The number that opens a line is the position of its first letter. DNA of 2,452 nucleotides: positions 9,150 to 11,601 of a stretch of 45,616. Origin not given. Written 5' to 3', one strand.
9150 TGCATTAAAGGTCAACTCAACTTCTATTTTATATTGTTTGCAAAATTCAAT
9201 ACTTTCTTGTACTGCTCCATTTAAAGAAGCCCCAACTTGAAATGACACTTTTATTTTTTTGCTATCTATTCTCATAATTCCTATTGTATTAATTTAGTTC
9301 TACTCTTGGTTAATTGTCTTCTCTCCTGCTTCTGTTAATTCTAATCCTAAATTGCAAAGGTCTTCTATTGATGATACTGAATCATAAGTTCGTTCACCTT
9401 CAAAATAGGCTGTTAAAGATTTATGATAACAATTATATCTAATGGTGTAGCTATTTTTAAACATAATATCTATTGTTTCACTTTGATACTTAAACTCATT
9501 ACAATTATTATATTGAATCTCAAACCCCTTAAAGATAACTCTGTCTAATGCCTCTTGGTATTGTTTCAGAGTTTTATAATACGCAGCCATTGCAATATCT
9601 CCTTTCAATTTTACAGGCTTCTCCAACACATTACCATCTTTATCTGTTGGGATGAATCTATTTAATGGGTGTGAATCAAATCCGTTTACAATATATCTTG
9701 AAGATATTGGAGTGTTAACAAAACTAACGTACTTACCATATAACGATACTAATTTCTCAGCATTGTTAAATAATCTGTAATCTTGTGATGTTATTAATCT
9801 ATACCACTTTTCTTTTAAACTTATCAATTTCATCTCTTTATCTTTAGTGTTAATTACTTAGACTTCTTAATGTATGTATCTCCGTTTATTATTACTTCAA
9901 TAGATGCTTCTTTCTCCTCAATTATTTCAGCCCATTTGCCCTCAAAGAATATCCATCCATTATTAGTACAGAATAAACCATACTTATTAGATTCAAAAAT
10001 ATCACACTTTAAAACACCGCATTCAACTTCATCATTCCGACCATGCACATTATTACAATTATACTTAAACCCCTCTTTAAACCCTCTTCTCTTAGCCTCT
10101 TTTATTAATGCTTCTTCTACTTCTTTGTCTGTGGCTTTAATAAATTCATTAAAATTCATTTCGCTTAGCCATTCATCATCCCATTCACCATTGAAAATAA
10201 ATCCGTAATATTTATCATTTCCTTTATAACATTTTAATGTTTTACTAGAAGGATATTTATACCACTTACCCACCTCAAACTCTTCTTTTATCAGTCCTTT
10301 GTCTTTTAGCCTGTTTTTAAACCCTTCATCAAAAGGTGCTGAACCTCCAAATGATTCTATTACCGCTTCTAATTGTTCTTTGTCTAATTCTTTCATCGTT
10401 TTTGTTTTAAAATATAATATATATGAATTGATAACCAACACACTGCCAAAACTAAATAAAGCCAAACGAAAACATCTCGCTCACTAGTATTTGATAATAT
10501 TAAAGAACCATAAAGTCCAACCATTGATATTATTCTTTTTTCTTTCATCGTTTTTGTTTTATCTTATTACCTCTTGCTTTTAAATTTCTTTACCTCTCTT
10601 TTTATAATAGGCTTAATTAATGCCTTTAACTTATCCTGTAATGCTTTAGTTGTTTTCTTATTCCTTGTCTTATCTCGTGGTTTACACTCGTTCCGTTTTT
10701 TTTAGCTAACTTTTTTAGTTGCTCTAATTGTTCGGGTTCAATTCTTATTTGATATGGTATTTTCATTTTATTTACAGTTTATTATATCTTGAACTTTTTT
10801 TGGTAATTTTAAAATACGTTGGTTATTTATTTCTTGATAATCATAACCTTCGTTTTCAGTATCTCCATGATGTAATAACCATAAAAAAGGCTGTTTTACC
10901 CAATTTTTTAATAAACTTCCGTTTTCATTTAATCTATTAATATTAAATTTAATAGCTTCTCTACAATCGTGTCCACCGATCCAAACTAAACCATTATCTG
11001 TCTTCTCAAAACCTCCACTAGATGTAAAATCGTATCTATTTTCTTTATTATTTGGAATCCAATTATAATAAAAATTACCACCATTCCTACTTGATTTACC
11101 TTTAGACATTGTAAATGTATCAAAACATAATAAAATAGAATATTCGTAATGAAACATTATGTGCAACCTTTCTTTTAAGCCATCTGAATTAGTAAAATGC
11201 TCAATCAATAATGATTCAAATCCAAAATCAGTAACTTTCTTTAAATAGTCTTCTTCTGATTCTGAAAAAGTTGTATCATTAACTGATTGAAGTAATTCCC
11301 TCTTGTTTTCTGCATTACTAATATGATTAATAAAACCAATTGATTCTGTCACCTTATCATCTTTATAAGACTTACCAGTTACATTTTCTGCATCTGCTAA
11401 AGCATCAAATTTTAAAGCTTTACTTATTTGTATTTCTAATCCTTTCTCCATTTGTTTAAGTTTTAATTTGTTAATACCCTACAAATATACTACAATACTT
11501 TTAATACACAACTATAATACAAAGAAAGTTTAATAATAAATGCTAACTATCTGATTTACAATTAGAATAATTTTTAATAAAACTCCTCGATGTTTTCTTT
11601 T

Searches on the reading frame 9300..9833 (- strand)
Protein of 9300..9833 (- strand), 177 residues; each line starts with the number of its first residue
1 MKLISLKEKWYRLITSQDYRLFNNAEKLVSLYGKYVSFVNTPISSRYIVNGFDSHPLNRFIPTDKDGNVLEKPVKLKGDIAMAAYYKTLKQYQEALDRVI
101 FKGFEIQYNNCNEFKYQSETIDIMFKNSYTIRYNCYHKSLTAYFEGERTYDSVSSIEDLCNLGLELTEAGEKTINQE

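Call 36: search_protein_families(library=phrogs, proteins=[window:9300-9833:-], max_evalue=0.001)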
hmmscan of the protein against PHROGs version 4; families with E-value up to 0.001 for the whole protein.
window:9300-9833:- (177 aa): 1 family
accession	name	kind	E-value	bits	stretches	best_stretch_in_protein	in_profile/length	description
phrog_12560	-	unknown function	0.00018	22.9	1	23-134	24-127/146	-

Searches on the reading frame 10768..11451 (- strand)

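Call 36: search_protein_families(library=phrogs, proteins=[window:10768-11451:-], max_evalue=0.001)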
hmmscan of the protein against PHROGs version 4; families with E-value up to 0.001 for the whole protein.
window:10768-11451:- (227 aa): 1 family
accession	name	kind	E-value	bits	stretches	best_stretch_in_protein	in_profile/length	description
phrog_36907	-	unknown function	2.5e-28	100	1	11-223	9-221/224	-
